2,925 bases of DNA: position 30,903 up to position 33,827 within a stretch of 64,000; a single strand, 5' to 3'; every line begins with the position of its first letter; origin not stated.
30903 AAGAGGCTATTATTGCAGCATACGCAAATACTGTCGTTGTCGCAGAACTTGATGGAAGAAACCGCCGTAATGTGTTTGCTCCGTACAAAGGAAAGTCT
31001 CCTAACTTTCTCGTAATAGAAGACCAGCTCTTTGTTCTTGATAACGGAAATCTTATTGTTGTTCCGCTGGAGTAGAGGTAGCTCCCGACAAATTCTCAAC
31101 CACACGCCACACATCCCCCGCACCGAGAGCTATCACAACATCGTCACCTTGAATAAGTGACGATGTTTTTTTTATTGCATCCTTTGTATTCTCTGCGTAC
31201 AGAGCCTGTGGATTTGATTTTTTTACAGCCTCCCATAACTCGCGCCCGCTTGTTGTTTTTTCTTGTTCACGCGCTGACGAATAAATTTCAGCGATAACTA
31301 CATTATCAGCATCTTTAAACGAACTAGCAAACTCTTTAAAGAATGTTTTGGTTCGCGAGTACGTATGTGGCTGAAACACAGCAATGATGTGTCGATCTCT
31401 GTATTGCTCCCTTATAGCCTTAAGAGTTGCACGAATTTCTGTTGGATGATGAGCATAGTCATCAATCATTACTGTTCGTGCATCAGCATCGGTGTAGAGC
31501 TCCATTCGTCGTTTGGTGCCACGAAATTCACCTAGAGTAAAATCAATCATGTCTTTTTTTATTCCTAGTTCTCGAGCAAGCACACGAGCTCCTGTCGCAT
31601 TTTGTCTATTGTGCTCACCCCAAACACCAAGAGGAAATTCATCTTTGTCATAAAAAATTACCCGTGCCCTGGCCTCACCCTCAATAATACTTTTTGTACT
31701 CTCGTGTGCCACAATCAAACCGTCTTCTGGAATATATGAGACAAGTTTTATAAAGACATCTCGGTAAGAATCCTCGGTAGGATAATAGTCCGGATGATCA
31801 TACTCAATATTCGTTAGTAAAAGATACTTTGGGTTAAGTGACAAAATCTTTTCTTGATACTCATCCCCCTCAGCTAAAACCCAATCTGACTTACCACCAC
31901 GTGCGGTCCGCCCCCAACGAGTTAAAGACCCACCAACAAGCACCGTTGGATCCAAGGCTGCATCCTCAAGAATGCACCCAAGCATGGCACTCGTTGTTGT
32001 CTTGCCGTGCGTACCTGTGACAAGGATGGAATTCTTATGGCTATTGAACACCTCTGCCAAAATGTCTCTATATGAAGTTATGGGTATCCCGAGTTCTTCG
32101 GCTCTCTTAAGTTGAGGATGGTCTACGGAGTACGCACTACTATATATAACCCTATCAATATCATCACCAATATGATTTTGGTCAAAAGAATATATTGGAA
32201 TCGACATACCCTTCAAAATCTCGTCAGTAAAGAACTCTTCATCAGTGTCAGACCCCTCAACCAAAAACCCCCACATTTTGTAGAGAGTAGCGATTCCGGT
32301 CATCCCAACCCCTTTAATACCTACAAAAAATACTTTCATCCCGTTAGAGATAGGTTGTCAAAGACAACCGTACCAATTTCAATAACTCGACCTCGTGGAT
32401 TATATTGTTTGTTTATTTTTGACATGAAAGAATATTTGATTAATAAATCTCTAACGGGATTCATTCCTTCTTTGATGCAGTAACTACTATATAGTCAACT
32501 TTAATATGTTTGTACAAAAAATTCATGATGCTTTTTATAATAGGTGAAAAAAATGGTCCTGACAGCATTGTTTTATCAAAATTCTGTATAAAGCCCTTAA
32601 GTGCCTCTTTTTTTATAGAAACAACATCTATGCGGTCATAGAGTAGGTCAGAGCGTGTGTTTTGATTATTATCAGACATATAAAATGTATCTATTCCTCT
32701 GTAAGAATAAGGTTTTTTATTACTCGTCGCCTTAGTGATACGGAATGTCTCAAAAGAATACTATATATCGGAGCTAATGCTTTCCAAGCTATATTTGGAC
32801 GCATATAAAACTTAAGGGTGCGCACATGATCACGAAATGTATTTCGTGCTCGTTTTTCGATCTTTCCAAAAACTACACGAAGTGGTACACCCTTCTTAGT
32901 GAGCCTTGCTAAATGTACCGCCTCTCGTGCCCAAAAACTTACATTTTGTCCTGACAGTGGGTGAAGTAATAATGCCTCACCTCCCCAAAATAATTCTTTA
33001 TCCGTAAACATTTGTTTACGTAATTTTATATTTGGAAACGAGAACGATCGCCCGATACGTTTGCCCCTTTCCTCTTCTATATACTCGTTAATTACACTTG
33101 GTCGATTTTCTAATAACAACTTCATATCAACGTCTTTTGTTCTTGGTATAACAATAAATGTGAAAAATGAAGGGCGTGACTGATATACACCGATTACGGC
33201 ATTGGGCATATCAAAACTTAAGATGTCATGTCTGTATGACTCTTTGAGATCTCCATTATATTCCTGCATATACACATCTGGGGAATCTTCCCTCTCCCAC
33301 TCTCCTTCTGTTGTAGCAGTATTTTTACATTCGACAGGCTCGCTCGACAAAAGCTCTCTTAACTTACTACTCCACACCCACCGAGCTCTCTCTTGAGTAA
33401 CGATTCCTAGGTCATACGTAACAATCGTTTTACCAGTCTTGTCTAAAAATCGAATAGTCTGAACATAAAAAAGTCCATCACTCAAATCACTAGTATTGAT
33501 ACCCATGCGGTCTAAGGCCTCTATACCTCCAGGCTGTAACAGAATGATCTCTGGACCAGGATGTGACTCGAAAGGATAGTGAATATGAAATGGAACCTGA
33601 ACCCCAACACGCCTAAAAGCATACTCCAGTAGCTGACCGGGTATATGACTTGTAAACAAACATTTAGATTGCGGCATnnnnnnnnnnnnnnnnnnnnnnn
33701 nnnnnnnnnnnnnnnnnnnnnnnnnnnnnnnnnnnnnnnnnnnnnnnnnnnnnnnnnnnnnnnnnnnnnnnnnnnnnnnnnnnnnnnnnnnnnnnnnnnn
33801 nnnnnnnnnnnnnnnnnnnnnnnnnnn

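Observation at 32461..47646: One long minus-strand operon linking a 3077-aa HTH-TM surface giant to an isoprenoid-modification module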

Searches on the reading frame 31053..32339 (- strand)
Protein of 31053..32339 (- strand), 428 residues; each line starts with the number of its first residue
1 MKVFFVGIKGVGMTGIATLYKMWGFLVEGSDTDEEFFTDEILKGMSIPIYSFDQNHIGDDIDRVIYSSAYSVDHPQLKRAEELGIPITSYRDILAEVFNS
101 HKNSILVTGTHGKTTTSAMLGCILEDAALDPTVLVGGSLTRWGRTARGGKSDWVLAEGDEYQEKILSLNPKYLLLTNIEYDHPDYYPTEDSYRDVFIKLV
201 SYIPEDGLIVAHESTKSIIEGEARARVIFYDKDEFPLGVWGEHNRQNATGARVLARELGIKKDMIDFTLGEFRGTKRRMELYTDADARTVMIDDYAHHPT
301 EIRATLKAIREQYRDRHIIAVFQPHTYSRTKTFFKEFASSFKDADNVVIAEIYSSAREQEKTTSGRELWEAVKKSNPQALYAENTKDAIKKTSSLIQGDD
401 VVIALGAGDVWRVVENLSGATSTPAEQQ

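Call 11: search_protein_families(library=pfam, proteins=[window:31053-32339:-], max_evalue=0.001)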
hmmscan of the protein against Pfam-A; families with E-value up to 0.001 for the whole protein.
window:31053-32339:- (428 aa): 3 families
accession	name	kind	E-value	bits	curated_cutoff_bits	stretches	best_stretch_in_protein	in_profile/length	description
PF02875.26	Mur_ligase_C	-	2e-23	84.1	28.4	1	277-408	1-127/127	Mur ligase, glutamate ligase domain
PF01225.30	Mur_ligase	-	5.8e-14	52.7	21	1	4-100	3-93/95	Mur ligase family, catalytic domain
PF08245.18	Mur_ligase_M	-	6.9e-13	49.4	24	1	107-247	1-162/200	Mur ligase middle domain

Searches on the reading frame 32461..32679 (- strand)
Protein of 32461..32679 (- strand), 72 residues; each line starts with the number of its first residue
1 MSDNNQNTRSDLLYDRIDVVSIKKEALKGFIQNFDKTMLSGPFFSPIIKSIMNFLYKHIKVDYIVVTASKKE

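Call 4: search_protein_families(library=pfam, proteins=[window:32461-32679:-], max_evalue=0.1)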
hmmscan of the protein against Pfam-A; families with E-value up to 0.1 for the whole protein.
window:32461-32679:- (72 aa): 0 families

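Call 7: search_protein_families(library=ncbifam, proteins=[window:32461-32679:-], max_evalue=0.1)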
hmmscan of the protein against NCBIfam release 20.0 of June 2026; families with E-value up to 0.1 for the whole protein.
window:32461-32679:- (72 aa): 0 families

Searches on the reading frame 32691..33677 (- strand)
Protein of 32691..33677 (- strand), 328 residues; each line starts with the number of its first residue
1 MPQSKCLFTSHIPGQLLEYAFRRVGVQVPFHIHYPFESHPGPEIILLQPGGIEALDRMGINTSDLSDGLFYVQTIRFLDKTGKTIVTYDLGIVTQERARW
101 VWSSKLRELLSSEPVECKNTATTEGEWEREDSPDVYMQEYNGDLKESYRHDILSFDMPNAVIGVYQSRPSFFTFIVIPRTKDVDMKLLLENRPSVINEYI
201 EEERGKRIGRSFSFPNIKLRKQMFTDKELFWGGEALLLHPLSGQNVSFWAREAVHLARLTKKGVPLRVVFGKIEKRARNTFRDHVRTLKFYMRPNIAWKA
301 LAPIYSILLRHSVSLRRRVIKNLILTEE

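Call 4: search_protein_families(library=pfam, proteins=[window:32691-33677:-], max_evalue=0.1)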
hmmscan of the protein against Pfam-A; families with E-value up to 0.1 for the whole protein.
window:32691-33677:- (328 aa): 0 families

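Call 7: search_protein_families(library=ncbifam, proteins=[window:32691-33677:-], max_evalue=0.1)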
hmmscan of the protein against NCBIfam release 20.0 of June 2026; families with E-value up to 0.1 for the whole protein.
window:32691-33677:- (328 aa): 0 families

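Call 25: search_solved_structures(query=A1, max_evalue=10, show_alignments=2)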
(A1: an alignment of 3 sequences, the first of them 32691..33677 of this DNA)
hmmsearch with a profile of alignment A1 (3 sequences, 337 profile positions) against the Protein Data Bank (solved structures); distinct sequences matched with E-value up to 10: 3.
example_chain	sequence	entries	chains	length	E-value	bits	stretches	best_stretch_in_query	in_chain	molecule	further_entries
2id1_A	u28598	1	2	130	0.03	16.4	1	77-147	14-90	Hypothetical protein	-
3d6x_A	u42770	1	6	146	0.096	14.8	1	20-120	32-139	(3R)-hydroxymyristoyl-[acyl-carrier-protein] dehydratase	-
1m3g_A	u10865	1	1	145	0.23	13.5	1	33-114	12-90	DUAL SPECIFICITY PROTEIN PHOSPHATASE 2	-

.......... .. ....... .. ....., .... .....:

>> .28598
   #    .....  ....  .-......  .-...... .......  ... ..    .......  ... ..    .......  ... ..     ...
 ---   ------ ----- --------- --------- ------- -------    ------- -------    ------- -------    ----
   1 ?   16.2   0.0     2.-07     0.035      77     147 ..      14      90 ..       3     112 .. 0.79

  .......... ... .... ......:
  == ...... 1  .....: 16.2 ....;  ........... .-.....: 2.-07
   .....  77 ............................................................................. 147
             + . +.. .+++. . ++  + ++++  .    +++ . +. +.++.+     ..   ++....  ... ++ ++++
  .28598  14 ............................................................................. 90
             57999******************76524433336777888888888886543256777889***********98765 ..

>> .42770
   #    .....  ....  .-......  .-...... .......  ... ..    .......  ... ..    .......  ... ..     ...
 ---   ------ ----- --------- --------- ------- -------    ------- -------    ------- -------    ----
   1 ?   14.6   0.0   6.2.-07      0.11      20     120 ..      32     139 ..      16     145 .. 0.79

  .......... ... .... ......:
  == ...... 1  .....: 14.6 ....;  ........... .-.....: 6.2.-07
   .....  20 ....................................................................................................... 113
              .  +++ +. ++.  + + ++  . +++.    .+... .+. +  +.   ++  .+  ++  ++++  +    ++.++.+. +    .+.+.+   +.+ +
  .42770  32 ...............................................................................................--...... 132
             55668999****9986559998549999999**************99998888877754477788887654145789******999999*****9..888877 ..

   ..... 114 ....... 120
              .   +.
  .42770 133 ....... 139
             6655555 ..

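Call 42: find_homologous_proteins(query=window:32691-33677:-, max_evalue=0.01)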
Query window:32691-33677:- (328 aa): 1 proteins with E <= 0.01 among 1750 candidates.
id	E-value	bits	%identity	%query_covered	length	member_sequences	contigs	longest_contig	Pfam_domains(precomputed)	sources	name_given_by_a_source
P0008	7.8e-216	734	100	98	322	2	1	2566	-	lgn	-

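Call 57: search_protein_representatives(protein=window:32691-33677:-)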
Query: 328 residues. Proteins with E-value up to 0.001 (for the whole library): 20; up to 1e-10: 17; up to 1e-30: 1. The best 20 are listed.
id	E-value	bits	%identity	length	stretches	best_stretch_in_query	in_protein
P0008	2.5e-216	733.5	100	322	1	7-328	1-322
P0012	4.7e-30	121.3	30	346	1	9-323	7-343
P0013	1.3e-28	116.6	32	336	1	7-325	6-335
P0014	2.4e-28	115.7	32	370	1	4-323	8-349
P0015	5.7e-25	104.6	28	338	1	7-325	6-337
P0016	1.7e-22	96.5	28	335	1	10-322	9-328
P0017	1.7e-21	93.2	29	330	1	12-324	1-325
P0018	6.1e-21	91.4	29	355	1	7-323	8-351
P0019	9.0e-21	90.8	31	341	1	7-317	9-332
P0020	3.4e-19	85.6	33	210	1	133-325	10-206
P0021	6.1e-19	84.8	27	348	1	7-325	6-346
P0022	1.3e-18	83.8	28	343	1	41-319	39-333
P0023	4.2e-18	82.0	33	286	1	123-326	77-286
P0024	2.5e-16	76.2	25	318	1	31-325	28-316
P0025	1.1e-13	67.5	36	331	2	8-85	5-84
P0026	1.9e-12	63.5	25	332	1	6-326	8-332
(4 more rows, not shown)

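Call 65: predict_structure(alignment_id=A10)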
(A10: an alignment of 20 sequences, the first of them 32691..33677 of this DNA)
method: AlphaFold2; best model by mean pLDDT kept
length: 328 residues; sequences in the alignment: 20
mean_pLDDT: 92.2   pTM: 0.90
mean pLDDT of the five models: 92.2, 91.0, 90.9, 88.4, 86.8
residues with pLDDT >= 90: 277; 70-90: 39; 50-70: 11; < 50: 1
segments of 3 or more residues with pLDDT < 50: none
pLDDT, mean of each block of 10 residues (from residue 1): 81 95 93 82 93 96 95 96 96 93 94 72 83 94 97 96 97 96 94 96 93 90 93 93 90 97 95 96 93 93 94 94 84
secondary structure, 60 per line:
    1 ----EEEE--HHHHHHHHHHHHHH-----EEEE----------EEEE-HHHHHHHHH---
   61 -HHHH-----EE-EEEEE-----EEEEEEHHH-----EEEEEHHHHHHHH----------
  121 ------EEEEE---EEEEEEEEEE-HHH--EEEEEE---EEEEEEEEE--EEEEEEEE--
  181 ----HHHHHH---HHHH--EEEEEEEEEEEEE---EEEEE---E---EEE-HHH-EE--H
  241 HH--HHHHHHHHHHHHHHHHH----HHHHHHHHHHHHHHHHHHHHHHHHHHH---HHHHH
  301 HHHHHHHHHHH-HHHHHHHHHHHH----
elements in order: E5-8 H11-24 E30-33 E44-47 H49-57 H62-65 E74-78 E84-89 E98-102 H103-110 E127-131 E135-144 E151-156 E160-168 E171-178 H185-190 H194-197 E200-212 E216-220 E228-230 H245-261 H266-292 H296-311 H313-324

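Call 67: fold_search(model_id=the predicted structure, library=pdb)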
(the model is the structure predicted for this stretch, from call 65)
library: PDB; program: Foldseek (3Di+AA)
matches with E <= 10: 1003; with E <= 0.001: 472
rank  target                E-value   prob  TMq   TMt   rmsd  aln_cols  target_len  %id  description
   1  6aio_A                9.5e-14  1.00  0.70  0.61   5.8       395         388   12  Crystal structure of p-nitrophenol 4-monooxygenase PnpA from Pseudomonas putida DLL-E4 (released 2018-10-31)
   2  6ain_A                1.1e-13  1.00  0.70  0.60   5.3       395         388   12  Crystal structure of p-nitrophenol 4-monooxygenase PnpA from Pseudomonas putida DLL-E4 (released 2018-10-31)
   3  6aio_B                2.7e-13  1.00  0.68  0.59   5.8       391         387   11  Crystal structure of p-nitrophenol 4-monooxygenase PnpA from Pseudomonas putida DLL-E4 (released 2018-10-31)
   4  3rp6                  3.6e-13  1.00  0.71  0.61   5.6       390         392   10  Crystal Structure of Klebsiella pneumoniae HpxO complexed with FAD (released 2012-05-16)
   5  3rp8                  3.8e-13  1.00  0.70  0.62   5.8       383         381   11  Crystal Structure of Klebsiella pneumoniae R204Q HpxO complexed with FAD (released 2012-05-16)
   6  6ain_B                4.0e-13  1.00  0.69  0.59   5.5       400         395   12  Crystal structure of p-nitrophenol 4-monooxygenase PnpA from Pseudomonas putida DLL-E4 (released 2018-10-31)
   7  8twf_A                4.2e-13  1.00  0.55  0.49   7.5       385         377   13  Crystal structure of tetracycline destructase Tet(56-3) (released 2024-07-03)
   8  3rp7                  5.3e-13  1.00  0.69  0.60   6.1       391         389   10  Crystal Structure of Klebsiella pneumoniae HpxO complexed with FAD and uric acid (released 2012-05-16)
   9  5tui_B                1.0e-12  1.00  0.60  0.54   7.0       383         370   13  Crystal structure of tetracycline destructase Tet(50) in complex with chlortetracycline (released 2017-05-10)
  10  8twf_D                1.3e-12  1.00  0.53  0.47   7.9       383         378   13  Crystal structure of tetracycline destructase Tet(56-3) (released 2024-07-03)
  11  8twf_B                1.4e-12  1.00  0.54  0.49   7.7       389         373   14  Crystal structure of tetracycline destructase Tet(56-3) (released 2024-07-03)
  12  3nix_D                1.5e-12  1.00  0.57  0.48   9.2       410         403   13  Crystal structure of flavoprotein/dehydrogenase from Cytophaga hutchinsonii. Northeast Structural Genomics Consortium  (released 2010-06-30)
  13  3nix_E                1.7e-12  1.00  0.61  0.51   8.7       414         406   12  Crystal structure of flavoprotein/dehydrogenase from Cytophaga hutchinsonii. Northeast Structural Genomics Consortium  (released 2010-06-30)
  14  5tue_A                2.5e-12  1.00  0.58  0.50   7.7       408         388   12  Crystal structure of tetracycline destructase Tet(50) (released 2017-05-10)
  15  8twf_C                2.5e-12  1.00  0.55  0.48   7.7       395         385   12  Crystal structure of tetracycline destructase Tet(56-3) (released 2024-07-03)
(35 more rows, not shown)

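Call 94: find_encoding_contigs(protein=P0012, flank=10000, max_places=2)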
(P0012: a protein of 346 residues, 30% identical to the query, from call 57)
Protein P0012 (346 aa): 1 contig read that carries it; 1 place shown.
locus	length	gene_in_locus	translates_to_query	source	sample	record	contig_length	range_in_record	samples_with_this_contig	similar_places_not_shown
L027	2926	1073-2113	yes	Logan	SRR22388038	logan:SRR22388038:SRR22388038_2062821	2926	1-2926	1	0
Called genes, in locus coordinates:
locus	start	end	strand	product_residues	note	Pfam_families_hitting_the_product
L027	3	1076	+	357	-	?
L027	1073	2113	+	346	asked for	-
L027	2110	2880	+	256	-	PF00535:Glycos_transf_2, PF13641:Glyco_tranf_2_3 (weak)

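Call 95: find_encoding_contigs(protein=P0026, flank=10000, max_places=2)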
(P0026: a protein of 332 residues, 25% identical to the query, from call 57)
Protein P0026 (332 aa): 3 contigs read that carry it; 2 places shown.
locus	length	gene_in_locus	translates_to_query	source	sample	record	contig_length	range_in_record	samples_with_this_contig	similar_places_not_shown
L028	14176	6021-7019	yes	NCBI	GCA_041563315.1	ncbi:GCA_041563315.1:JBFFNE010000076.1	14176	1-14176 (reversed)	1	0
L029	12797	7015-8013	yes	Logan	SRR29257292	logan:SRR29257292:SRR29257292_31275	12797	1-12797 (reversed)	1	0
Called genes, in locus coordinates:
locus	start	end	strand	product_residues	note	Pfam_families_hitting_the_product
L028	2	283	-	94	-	?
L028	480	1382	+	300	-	-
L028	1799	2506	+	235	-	PF01656:CbiA, PF09140:MipZ (faint), PF10609:ParA, PF13614:AAA_31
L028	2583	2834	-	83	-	-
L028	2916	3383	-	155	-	-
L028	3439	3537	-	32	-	-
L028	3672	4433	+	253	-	-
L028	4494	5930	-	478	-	PF04055:Radical_SAM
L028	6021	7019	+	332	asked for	-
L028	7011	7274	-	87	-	-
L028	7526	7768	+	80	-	-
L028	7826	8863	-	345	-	PF00724:Oxidored_FMN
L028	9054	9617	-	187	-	PF04542:Sigma70_r2, PF08281:Sigma70_r4_2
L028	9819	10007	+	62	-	-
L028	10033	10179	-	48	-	-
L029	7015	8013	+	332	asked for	-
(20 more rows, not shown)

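Call 97: find_encoding_contigs(protein=P0018, flank=10000, max_places=2)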
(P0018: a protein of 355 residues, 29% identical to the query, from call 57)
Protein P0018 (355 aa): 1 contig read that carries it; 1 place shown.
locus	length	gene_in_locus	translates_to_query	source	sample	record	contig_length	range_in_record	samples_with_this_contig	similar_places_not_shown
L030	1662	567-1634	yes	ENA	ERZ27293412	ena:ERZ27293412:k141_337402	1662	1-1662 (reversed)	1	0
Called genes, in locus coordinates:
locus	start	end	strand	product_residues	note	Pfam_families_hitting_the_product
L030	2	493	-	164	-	?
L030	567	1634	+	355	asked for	-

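Call 98: find_encoding_contigs(protein=P0014, flank=10000, max_places=2)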
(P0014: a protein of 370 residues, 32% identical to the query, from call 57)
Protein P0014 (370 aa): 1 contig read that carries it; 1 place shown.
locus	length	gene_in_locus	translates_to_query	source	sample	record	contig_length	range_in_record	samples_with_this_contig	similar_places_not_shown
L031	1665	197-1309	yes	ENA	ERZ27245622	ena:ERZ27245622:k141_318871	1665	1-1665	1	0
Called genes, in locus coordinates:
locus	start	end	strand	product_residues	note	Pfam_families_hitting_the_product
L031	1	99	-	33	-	?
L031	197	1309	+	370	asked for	-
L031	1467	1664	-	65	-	?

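Call 99: find_encoding_contigs(protein=P0019, flank=10000, max_places=2)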
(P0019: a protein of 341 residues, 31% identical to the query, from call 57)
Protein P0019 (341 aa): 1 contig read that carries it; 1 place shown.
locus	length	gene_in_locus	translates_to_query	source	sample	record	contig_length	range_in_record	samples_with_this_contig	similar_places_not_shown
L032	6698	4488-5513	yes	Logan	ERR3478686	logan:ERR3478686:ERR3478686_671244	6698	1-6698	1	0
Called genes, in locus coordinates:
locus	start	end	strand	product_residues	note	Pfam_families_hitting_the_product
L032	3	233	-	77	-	?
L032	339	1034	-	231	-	PF00535:Glycos_transf_2, PF10111:Glyco_tranf_2_2 (weak), PF13641:Glyco_tranf_2_3 (weak)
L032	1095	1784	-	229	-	PF08843:AbiEii (faint)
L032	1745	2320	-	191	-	PF12728:HTH_17, PF21956:DUF6922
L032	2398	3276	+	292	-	-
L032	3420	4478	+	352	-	PF07143:AttH (weak), PF17186:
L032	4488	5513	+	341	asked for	-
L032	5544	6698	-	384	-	?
